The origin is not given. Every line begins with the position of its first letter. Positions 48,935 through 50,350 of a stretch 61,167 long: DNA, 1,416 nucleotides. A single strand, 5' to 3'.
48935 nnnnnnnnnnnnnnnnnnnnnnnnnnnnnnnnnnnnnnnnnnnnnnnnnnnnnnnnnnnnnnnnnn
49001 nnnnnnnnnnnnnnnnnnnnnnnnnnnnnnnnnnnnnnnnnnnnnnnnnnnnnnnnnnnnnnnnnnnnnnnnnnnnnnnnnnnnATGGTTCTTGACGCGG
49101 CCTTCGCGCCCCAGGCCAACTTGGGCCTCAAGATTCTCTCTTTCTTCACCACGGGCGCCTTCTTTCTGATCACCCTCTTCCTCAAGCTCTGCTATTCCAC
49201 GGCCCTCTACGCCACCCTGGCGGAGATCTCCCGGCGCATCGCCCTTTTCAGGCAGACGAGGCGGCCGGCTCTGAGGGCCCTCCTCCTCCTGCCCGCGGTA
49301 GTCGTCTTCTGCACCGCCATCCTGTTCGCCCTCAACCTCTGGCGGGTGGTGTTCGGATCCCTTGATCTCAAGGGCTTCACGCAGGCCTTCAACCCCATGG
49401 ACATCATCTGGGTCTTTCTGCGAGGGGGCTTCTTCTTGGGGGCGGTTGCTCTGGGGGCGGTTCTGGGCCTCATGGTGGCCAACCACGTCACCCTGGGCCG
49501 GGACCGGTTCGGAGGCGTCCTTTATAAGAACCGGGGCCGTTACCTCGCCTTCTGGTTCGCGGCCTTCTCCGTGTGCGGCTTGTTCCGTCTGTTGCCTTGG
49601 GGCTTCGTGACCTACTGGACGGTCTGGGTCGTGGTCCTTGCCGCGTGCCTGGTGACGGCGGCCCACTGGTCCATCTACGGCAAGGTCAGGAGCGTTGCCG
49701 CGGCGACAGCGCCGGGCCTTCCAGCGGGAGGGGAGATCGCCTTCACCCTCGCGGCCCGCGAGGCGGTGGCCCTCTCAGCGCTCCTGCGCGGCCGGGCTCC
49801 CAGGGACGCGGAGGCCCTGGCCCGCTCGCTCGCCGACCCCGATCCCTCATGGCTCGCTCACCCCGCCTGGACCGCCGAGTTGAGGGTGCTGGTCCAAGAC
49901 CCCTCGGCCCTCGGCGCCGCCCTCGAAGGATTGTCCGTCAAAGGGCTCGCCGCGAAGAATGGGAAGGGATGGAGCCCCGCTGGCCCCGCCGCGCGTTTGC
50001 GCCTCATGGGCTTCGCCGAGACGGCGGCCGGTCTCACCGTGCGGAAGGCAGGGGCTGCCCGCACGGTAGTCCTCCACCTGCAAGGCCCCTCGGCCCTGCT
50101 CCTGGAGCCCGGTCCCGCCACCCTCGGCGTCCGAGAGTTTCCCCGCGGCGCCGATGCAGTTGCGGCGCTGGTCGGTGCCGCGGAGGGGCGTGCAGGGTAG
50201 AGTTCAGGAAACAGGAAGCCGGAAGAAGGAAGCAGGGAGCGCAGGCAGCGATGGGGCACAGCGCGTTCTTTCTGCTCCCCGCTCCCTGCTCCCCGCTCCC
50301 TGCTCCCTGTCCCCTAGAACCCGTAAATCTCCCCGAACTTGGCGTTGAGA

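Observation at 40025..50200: Seven-gene coupled operon of unknown function: candidate new secretion/effector or envelope system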

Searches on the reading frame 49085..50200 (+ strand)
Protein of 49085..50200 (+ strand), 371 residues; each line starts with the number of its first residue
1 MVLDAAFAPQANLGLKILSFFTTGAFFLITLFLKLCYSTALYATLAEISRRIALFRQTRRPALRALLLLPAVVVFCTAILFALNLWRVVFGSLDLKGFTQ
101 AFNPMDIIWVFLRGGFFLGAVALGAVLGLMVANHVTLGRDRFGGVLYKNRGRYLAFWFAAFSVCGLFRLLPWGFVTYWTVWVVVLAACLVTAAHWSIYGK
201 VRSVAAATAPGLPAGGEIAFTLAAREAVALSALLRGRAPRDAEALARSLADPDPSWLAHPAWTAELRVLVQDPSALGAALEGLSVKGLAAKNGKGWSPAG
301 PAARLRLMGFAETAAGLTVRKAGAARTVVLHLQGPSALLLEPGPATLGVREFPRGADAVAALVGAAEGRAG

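Call 6: search_protein_families(library=pfam, proteins=[window:49085-50200:+], max_evalue=0.1)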
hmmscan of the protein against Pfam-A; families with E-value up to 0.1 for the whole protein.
window:49085-50200:+ (371 aa): 0 families

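Call 7: search_protein_families(library=ncbifam, proteins=[window:49085-50200:+], max_evalue=0.1)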
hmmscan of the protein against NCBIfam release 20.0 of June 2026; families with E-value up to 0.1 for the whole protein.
window:49085-50200:+ (371 aa): 0 families

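Call 10: find_homologous_proteins(query=window:49085-50200:+, max_evalue=0.001)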
Query window:49085-50200:+ (371 aa): 40 proteins with E <= 0.001 among 8000 candidates.
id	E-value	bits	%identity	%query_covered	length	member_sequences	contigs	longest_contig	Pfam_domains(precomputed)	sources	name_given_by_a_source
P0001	2.1e-234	795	100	100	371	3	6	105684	-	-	-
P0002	1.5e-220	750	95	95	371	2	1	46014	-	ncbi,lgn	-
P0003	1.8e-133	463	61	95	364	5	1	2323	-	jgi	-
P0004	6.6e-133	461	60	95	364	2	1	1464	-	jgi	jgi:hypothetical protein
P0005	2.6e-129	450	58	95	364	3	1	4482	-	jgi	jgi:hypothetical protein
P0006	2.0e-127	443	59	92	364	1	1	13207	-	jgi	jgi:hypothetical protein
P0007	3.0e-124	433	59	94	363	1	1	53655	-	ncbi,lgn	-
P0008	2.6e-123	430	56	95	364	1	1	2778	-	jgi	jgi:hypothetical protein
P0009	9.6e-123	428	56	95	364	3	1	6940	-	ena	-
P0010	2.1e-122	427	58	95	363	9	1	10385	-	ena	-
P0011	2.8e-122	426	57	95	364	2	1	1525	-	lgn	-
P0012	3.0e-122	426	58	94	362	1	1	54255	-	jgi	jgi:hypothetical protein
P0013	6.3e-121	422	58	92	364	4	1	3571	-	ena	-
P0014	6.3e-119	415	56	95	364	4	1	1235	-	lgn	-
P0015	1.2e-118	414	55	94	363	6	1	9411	-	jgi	jgi:hypothetical protein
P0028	3.3e-90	321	49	96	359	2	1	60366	-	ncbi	ncbi:MAG: hypothetical protein ACP5VN_04115 [Acidobacteriota bacterium]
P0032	1.0e-86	309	47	91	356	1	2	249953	-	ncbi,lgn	-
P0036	2.7e-79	285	42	94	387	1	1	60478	-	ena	-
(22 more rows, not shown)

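Call 11: find_encoding_contigs(protein=P0036, flank=10000, max_places=2)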
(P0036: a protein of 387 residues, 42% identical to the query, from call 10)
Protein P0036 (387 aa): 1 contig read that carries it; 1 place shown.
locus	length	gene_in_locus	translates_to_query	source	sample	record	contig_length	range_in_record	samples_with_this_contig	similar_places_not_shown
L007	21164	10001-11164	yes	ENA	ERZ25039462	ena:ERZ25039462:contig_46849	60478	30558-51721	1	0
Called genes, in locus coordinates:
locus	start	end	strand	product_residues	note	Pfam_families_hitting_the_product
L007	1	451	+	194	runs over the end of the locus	PF07998:Peptidase_M54 (weak)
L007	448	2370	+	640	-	-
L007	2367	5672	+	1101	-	-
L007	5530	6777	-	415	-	-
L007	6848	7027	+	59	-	-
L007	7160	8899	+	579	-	-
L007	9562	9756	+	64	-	-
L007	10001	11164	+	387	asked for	-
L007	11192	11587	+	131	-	-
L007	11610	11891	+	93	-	PF03795:YCII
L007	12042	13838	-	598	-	PF00933:Glyco_hydro_3, PF01915:Glyco_hydro_3_C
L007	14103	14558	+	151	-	PF16867:DMSP_lyase (weak), PF02311:AraC_binding, PF07883:Cupin_2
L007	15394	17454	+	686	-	PF00933:Glyco_hydro_3, PF01915:Glyco_hydro_3_C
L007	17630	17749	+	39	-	-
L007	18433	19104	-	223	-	PF00092:VWA (weak)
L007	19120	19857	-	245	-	-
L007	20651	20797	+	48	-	-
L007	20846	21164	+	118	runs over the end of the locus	-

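Call 12: find_encoding_contigs(protein=P0032, flank=10000, max_places=2)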
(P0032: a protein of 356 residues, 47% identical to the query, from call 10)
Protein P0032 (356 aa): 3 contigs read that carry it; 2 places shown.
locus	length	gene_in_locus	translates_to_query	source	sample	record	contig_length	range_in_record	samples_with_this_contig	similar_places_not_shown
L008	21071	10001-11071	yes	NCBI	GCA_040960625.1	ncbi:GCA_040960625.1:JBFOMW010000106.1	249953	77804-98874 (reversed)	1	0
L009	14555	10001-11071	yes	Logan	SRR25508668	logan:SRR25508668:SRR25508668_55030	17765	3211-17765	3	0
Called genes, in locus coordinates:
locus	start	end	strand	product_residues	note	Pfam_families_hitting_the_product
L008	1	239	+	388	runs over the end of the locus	PF13784:Fic_N, PF02661:Fic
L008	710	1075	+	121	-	-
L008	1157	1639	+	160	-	-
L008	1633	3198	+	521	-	PF07676:PD40 (faint)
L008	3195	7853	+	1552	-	-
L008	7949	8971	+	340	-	-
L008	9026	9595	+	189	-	-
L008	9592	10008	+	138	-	-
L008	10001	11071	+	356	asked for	-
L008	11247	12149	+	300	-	PF03544:TonB_C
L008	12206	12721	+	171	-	-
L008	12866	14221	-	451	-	PF25917:BSH_RND, PF25973:BSH_CzcB (weak), PF25954:Beta-barrel_RND_2, PF25990:Beta-barrel_YknX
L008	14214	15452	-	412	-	PF12704:MacB_PCD, PF02687:FtsX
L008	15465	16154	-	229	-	PF02463:SMC_N (faint), PF00005:ABC_tran, PF13304:AAA_21 (faint)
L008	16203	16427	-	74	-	-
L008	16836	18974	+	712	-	-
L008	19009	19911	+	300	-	-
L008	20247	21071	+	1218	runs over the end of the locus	PF25788:Ig_Rha78A_N, PF08531:Bac_rhamnosid_N, PF05592:Bac_rhamnosid, PF17389:Bac_rhamnosid6H, PF17390:Bac_rhamnosid_C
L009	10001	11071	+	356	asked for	-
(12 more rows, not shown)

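Call 13: find_encoding_contigs(protein=P0028, flank=10000, max_places=2)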
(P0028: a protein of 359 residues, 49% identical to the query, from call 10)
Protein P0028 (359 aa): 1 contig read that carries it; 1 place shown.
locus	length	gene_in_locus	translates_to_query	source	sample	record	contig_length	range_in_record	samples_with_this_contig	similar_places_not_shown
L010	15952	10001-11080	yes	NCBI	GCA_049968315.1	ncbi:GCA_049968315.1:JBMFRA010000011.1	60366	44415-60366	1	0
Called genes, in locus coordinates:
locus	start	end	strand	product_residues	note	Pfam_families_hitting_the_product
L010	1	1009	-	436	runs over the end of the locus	PF01966:HD, PF13286:HD_assoc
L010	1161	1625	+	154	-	PF07998:Peptidase_M54 (weak)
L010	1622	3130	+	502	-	-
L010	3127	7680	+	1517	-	-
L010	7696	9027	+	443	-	PF16697:Yop-YscD_cpl, PF00498:FHA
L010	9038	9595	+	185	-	-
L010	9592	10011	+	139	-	PF14011:ESX-1_EspG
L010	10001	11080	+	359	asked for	-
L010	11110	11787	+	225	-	-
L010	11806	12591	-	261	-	-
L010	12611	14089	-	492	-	PF14691:Fer4_20, PF00070:Pyr_redox (faint), PF01266:DAO (faint), PF07992:Pyr_redox_2, PF13450:NAD_binding_8, PF13738:Pyr_redox_3 (faint)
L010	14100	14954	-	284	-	PF00175:NAD_binding_1 (faint), PF10418:DHODB_Fe-S_bind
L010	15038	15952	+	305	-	PF01926:MMR_HSR1 (faint), PF03193:RsgA_GTPase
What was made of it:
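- Checked: The same 4-11-nt overlaps recur in the gene calls of homologous loci L008 and L010 (calls 12, 13).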

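Call 15: search_protein_families(library=padloc, proteins=[window:49085-50200:+], max_evalue=0.1)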
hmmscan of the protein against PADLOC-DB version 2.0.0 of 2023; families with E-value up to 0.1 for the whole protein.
window:49085-50200:+ (371 aa): 0 families

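Call 18: find_related_loci(query=A1, collection=genome_contigs, flank=10000)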
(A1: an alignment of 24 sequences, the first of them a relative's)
Query A1 (371 aa) in genome_contigs; peptide patterns used: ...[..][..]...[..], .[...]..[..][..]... (x = any residue, [..] = any of these).
43 stretches matched a pattern; 8 encode a relative of the query (tblastn E <= 1e-3); 8 distinct loci.
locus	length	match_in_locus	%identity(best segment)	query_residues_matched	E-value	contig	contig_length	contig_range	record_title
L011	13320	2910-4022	90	1-371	0e+0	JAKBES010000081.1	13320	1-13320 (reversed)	MAG: Acidobacteria bacterium isolate BP8.bin17 NODE_7012_length_13320_cov_1.790192, whole genome shotgun sequence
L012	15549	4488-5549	95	1-354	0e+0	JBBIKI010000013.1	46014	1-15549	MAG: Acidobacteriota bacterium isolate STS170223_bin_182 NODE_811_length_46014_cov_12.424509, whole genome shotgun seque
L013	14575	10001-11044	59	18-365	7e-128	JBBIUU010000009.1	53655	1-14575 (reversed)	MAG: Acidobacteriota bacterium isolate FAS170219_bin_60 NODE_99_length_53655_cov_14.986660, whole genome shotgun sequenc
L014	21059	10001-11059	59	16-368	7e-123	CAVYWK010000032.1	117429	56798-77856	MAG: uncultured Acidobacteriota bacterium isolate MFD01299.bin.2.92 genome assembly, contig: contig_80324, whole genome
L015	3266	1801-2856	58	16-368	3e-124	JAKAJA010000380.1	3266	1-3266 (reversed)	MAG: Acidobacteria bacterium isolate WY3.bin59 NODE_68837_length_3266_cov_1.757566, whole genome shotgun sequence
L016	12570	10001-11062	50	16-368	2e-106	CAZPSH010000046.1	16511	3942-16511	MAG TPA_asm: uncultured Thermoanaerobaculia bacterium isolate binchicken_co220_43 genome assembly, contig: NODE_2186_len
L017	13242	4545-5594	50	16-364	3e-99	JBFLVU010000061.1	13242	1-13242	MAG: Acidobacteriota bacterium isolate MAG014 MAG014_61, whole genome shotgun sequence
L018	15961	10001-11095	49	4-370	1e-77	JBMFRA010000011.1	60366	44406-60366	MAG: Acidobacteriota bacterium isolate KM4344-29 NODE_294_length_60366_cov_9.374194, whole genome shotgun sequence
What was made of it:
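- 49085..50200 (+): G7: 371-aa membrane protein with ~5 hydrophobic helices (res 1-204) and a C-terminal soluble domain (res 205-371). It occurs in 8 of 185,579 species genomes (call 18).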

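Call 93: search_solved_structures(query=A1, max_evalue=10)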
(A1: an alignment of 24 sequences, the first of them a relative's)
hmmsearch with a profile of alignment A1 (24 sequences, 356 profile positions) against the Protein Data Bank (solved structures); distinct sequences matched with E-value up to 10: 3.
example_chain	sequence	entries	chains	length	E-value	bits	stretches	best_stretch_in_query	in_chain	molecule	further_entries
6m6z_A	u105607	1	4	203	0.33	13.1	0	50-79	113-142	TMH4C4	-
1ggp_B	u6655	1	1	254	1.5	11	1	285-350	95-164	PROTEIN (LECTIN 1 B CHAIN)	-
7qca_ST0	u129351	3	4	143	2.2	10.4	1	260-297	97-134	40S Ribosomal protein S19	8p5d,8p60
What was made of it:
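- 49085..50200 (+): No Pfam or PDB match (calls 6, 93).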
